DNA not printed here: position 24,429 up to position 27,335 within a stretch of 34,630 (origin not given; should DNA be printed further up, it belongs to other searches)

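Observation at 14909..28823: Fourteen-gene, two-kinase chemosensory (Che-like) supercluster in a Bacteroidota-type context with no motility apparatus in view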

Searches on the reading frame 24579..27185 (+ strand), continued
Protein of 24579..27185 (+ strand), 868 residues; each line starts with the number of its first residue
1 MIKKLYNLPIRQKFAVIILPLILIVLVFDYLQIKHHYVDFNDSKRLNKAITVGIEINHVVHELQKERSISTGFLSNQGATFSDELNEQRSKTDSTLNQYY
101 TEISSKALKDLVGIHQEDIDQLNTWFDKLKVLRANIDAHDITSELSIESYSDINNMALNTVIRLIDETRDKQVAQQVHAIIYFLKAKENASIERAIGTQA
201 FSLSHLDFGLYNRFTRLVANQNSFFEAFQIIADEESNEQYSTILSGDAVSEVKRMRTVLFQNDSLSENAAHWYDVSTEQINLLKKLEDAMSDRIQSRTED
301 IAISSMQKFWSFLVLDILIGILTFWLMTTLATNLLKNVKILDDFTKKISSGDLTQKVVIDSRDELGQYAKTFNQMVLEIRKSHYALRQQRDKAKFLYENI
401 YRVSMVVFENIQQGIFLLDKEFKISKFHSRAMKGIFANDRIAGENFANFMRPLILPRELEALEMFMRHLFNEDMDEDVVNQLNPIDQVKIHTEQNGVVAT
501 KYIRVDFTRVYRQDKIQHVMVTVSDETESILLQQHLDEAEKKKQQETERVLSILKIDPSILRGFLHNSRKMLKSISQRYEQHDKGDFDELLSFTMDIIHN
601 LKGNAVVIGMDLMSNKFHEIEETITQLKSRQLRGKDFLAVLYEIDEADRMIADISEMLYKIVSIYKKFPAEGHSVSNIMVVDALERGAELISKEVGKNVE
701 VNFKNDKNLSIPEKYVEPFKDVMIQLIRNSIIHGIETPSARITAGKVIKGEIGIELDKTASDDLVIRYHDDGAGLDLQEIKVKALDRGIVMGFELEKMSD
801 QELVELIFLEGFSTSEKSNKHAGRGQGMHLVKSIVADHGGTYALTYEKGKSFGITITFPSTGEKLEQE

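Call 59: search_protein_families(library=pfam, proteins=[L075:17-1900:+, L075:2024-2425:+, L075:3060-3809:+, L061:14882-15292:+, L061:15512-16219:+, L061:16220-17605:+, L047:14363-16600:+, L047:16824-17231:+, L047:17499-18308:+, L061:17618-18547:+], max_evalue=0.001)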
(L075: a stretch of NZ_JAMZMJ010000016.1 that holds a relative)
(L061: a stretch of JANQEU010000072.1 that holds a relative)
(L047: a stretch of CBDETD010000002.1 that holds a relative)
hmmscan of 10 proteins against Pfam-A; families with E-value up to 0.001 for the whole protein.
L075:17-1900:+ (627 aa): 4 families
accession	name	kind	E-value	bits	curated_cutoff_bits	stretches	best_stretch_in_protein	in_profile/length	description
PF00015.26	MCPsignal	-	7.9e-39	133.7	34.6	1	97-269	8-166/172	Methyl-accepting chemotaxis protein (MCP) signalling domain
PF08448.16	PAS_4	-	4.4e-18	66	23.1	1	350-460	1-109/110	PAS fold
PF13426.13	PAS_9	-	5.7e-11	43.1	27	1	355-458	2-103/103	PAS domain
PF00989.32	PAS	-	2e-07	31.4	22.6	0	345-456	2-113/113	PAS fold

L075:2024-2425:+ (133 aa): 1 family
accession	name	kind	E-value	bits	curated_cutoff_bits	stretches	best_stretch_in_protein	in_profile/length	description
PF09345.15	SiaC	-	5.9e-36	123.2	24.5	1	4-120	1-119/120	SiaC family regulatory phosphoprotein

L075:3060-3809:+ (249 aa): 8 families
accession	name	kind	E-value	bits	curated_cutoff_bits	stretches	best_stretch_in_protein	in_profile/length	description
PF13614.12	AAA_31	-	1.5e-54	185.1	27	1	5-173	3-176/177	AAA domain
PF01656.29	CbiA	-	2.4e-25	89.3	25.4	1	6-225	1-125/125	CobQ/CobB/MinD/ParA nucleotide binding domain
PF09140.17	MipZ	-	4.2e-11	43.1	20.7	1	6-42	3-39/262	ATPase MipZ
PF10609.15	ParA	-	1.2e-09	38.4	27.1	1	5-127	5-124/246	NUBPL iron-transfer P-loop NTPase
PF00142.24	Fer4_NifH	-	8.9e-09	35.6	25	1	10-44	6-40/271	4Fe-4S iron sulfur cluster binding proteins, NifH/frxC family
PF06564.18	CBP_BcsQ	-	7.1e-08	32.7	21.3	1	7-137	5-138/234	Cellulose biosynthesis protein BcsQ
PF02374.21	ArsA_ATPase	-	5.7e-07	29.5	24.3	1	6-64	3-63/305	Anion-transporting ATPase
PF07015.17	VirC1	-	4.6e-05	23.3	24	0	6-43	4-41/231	VirC1 protein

L061:14882-15292:+ (136 aa): 1 family
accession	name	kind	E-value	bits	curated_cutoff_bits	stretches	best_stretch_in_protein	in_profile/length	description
PF09345.15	SiaC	-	5e-34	117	24.5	1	7-124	1-119/120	SiaC family regulatory phosphoprotein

L061:15512-16219:+ (235 aa): 1 family
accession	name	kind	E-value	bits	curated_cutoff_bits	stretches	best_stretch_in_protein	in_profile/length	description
PF01048.26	PNP_UDP_1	-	3.5e-34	118.7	25.1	1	16-226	3-222/233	Phosphorylase superfamily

L061:16220-17605:+ (461 aa): 1 family
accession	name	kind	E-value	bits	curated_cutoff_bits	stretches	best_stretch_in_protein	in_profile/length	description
PF00209.24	SNF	-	1.7e-47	162.8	27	2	138-449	177-479/524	Sodium:neurotransmitter symporter family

L047:14363-16600:+ (745 aa): 3 families
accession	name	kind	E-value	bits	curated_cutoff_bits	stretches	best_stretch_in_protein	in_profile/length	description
PF00324.27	AA_permease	-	1.1e-45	156.6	24.6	1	28-476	2-469/470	Amino acid permease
PF13520.12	AA_permease_2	-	4.4e-17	62.5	27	1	45-414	17-401/427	Amino acid permease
PF03522.20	SLC12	-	4.6e-12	46.1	27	2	487-574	3-88/418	Solute carrier family 12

L047:16824-17231:+ (135 aa): 1 family
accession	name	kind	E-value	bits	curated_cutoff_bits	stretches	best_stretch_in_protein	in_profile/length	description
PF09345.15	SiaC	-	4.3e-34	117.2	24.5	1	6-122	2-119/120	SiaC family regulatory phosphoprotein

L047:17499-18308:+ (269 aa): 2 families
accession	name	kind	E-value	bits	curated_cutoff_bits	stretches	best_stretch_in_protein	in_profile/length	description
PF12388.14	Peptidase_M57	-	7.6e-44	150.4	21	1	60-269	1-212/212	Dual-action HEIGH metallo-peptidase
PF13688.12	Reprolysin_5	-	0.00095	19.9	27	0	165-232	120-183/196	Metallo-peptidase family M12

L061:17618-18547:+ (309 aa): 1 family
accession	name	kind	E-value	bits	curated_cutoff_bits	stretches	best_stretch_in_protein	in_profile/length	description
PF19420.4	DDAH_eukar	-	1.9e-97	326.5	23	1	23-303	9-291/291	N,N dimethylarginine dimethylhydrolase, eukaryotic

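Call 69: search_protein_families(library=pfam, proteins=[L056:280-699:+, L056:1076-3217:+, L056:3214-3744:+, L056:3741-5690:+, L056:5687-6559:+, L056:6562-7410:+, L056:7407-7883:+, L052:8732-9811:+, L052:7349-8455:-, L052:4919-6718:+], max_evalue=0.001)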
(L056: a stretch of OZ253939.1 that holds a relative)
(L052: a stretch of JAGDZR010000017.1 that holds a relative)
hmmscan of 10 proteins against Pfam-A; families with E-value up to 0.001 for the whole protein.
L056:280-699:+ (139 aa): 0 families

L056:1076-3217:+ (713 aa): 4 families
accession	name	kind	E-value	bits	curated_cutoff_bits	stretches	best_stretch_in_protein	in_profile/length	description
PF01584.24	CheW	-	9.5e-22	77.5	23.5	1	577-702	2-135/138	CheW-like domain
PF02518.31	HATPase_c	-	2.8e-19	70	26.4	1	433-571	3-110/111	Histidine kinase-, DNA gyrase B-, and HSP90-like ATPase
PF01627.28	Hpt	-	4e-14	53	24.6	1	5-86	3-72/84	Hpt domain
PF02895.20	H-kinase_dim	-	1e-06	29.5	23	1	327-381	2-63/68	Signal transducing histidine kinase, homodimeric domain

L056:3214-3744:+ (176 aa): 1 family
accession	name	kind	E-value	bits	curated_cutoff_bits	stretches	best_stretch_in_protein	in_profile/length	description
PF01584.24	CheW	-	7.9e-34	116.7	23.5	1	18-156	2-136/138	CheW-like domain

L056:3741-5690:+ (649 aa): 2 families
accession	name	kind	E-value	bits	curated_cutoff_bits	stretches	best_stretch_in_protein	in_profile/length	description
PF00015.26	MCPsignal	-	2.4e-32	112.6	34.6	1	393-539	4-171/172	Methyl-accepting chemotaxis protein (MCP) signalling domain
PF00672.30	HAMP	-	9.8e-08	32.6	25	1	284-334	2-52/53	HAMP domain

L056:5687-6559:+ (290 aa): 2 families
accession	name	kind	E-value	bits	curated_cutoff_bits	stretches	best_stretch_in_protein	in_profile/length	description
PF01739.24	CheR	-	4.9e-56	189.7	27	1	93-284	1-191/195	CheR methyltransferase, SAM binding domain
PF03705.20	CheR_N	-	5.1e-13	49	27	1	27-77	2-52/53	CheR methyltransferase, all-alpha domain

L056:6562-7410:+ (282 aa): 5 families
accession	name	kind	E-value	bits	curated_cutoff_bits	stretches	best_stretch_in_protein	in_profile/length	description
PF02518.31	HATPase_c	-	2.3e-27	96.1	26.4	1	144-253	2-109/111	Histidine kinase-, DNA gyrase B-, and HSP90-like ATPase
PF00512.31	HisKA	-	9.3e-08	32.4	26.9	1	33-98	2-66/66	His Kinase A (phospho-acceptor) domain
PF13581.12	HATPase_c_2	-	1.2e-05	25.7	27.4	1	144-248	28-124/127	Histidine kinase-like ATPase domain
PF14501.12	HATPase_c_5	-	0.0001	22.6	22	1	149-240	7-91/102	GHKL domain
PF13589.12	HATPase_c_3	-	0.0002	21.8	25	1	150-221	5-77/137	Histidine kinase-, DNA gyrase B-, and HSP90-like ATPase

L056:7407-7883:+ (158 aa): 1 family
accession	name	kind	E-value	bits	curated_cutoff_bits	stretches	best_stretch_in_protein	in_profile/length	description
PF03975.18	CheD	-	4.3e-29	101.3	25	1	53-150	1-107/108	CheD chemotactic sensory transduction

L052:8732-9811:+ (359 aa): 3 families
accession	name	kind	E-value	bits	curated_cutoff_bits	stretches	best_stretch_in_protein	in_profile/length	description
PF00903.31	Glyoxalase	-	2.5e-19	70.3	20.6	2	8-144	1-120/121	Glyoxalase/Bleomycin resistance protein/Dioxygenase superfamily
PF13669.12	Glyoxalase_4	-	1.3e-11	45.2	27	1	167-290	4-101/109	Glyoxalase/Bleomycin resistance protein/Dioxygenase superfamily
PF18029.7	Glyoxalase_6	-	0.00045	21.3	23.6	0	166-192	2-28/106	Glyoxalase-like domain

L052:7349-8455:- (368 aa): 21 families
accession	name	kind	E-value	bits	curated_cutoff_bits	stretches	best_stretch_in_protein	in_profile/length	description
PF13177.12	DNA_pol3_delta2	-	1.2e-35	123.3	27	1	21-168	1-160/161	DNA polymerase III, delta subunit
PF22608.2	DNAX_ATPase_lid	-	9.9e-14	51.3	27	1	173-216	2-45/49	DNA polymerase III clamp loader subunit, ATPase lid domain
PF00004.35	AAA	-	1.3e-12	48.7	21.2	1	42-162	1-125/131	ATPase family associated with various cellular activities (AAA)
PF13173.12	AAA_14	-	1.4e-07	32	27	1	41-144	4-96/129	AAA domain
PF13401.12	AAA_22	-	2.6e-07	31.5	27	1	39-134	5-109/130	AAA domain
PF21694.2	DNA_pol3_delta_C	-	4.4e-07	30.4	27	1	241-348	5-121/121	DNA polymerase III delta subunit, C-terminal domain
PF07728.20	AAA_5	-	6e-07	30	22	1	42-135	2-92/139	AAA domain (dynein-related subfamily)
PF05496.18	RuvB_N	-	1.7e-06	28.3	27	1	12-71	2-66/159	Holliday junction DNA helicase RuvB P-loop domain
PF12169.13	DNA_pol3_gamma3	-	2.6e-06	27.7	24.4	1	235-352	13-131/143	DNA polymerase III subunits gamma and tau domain III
PF12775.13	AAA_7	-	1e-05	25.6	25.8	1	40-128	34-119/181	P-loop containing dynein motor region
PF13479.12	AAA_24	-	1.3e-05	25.6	27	1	42-128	5-83/195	AAA domain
PF21960.2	RCF1-5-like_lid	-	2.2e-05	24.7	27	1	177-208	3-35/43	RCF1/5-like, AAA+ ATPase lid domain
PF13604.12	AAA_30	-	5.7e-05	23.4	27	1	41-138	20-117/191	AAA domain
PF13238.12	AAA_18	-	7.3e-05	23.7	29.4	1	43-117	2-79/128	AAA domain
PF19263.5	DUF5906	-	0.00024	22.2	27.6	0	45-117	2-77/114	Family of unknown function (DUF5906)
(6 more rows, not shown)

L052:4919-6718:+ (599 aa): 4 families
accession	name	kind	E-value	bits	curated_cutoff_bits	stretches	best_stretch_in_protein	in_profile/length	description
PF01476.26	LysM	-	2.8e-38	130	20.9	3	555-596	1-42/43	LysM domain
PF01464.25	SLT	-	1.3e-18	67.1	21.3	1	74-175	5-107/117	Transglycosylase SLT domain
PF23577.1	LysM_RLK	-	3.4e-10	40.2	27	0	329-355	7-33/44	LysM domain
PF23473.1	LysM3_LYK4_5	-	7.1e-05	23.2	29.3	0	554-583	4-33/48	LYK4/5 LysM3 domain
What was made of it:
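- The CheC-like gene pairs with a CheD-containing core in core-B loci (call 69).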

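Call 90: predict_structure(alignment_id=A3)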
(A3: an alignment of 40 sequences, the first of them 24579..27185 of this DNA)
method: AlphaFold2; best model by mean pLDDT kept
length: 868 residues; sequences in the alignment: 40
mean_pLDDT: 76.7   pTM: 0.41
mean pLDDT of the five models: 76.7, 76.4, 71.4, 71.0, 70.9
residues with pLDDT >= 90: 110; 70-90: 562; 50-70: 144; < 50: 52
segments of 3 or more residues with pLDDT < 50: 1-5, 385-410, 666-676, 822-825, 864-868
pLDDT, mean of each block of 10 residues (from residue 1): 53 68 74 79 86 91 92 79 90 94 87 89 94 92 91 93 78 85 92 90 84 88 91 89 88 88 79 88 91 86 80 76 75 76 76 72 72 72 47 38 44 74 75 73 78 76 79 70 70 69 80 76 75 66 61 60 79 82 68 82 74 83 76 69 85 77 50 48 71 74 77 75 80 77 79 85 85 80 74 75 77 58 57 79 82 85 45
secondary structure, 60 per line:
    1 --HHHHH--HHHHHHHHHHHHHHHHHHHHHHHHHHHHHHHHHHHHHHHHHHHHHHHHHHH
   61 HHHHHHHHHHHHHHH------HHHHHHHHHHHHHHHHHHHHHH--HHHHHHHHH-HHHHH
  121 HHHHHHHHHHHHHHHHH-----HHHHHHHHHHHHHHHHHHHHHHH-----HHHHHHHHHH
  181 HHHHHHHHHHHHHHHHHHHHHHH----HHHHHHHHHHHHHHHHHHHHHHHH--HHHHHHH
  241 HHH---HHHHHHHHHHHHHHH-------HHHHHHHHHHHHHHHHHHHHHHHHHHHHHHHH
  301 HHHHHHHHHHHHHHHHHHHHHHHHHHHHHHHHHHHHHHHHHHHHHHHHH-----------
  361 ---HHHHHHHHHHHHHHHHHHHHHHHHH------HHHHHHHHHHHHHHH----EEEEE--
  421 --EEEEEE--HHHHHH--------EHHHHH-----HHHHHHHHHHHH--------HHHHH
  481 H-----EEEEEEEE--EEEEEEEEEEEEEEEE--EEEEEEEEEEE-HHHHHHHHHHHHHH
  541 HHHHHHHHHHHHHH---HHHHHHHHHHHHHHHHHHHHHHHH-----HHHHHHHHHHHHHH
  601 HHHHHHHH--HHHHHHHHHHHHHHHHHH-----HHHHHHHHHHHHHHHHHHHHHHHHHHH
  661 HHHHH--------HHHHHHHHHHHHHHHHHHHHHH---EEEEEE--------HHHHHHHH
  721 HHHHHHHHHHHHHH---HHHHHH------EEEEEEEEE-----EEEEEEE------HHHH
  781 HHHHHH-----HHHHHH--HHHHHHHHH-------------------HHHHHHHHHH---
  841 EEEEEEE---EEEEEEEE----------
elements in order (helices of 4 or more, strands of 3 or more residues): H3-7 H10-75 H82-103 H106-114 H116-137 H143-165 H171-203 H208-231 H234-243 H247-261 H269-349 H364-388 H395-409 E414-418 E423-428 H431-436 H446-450 H456-467 H476-481 E487-494 E497-512 E515-525 H527-554 H558-581 H587-608 H611-628 H634-665 H674-695 E699-704 H713-734 H738-743 E750-758 E764-770 H777-786 H792-797 H800-808 H828-837 E841-847 E851-858
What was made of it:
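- On CheA (for the NIT kinase, 24579-27185): The model shows a helical bundle (call 90). The model shows only a single helix there (call 90).
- The model shows no P3 hairpin or P5 (call 90).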
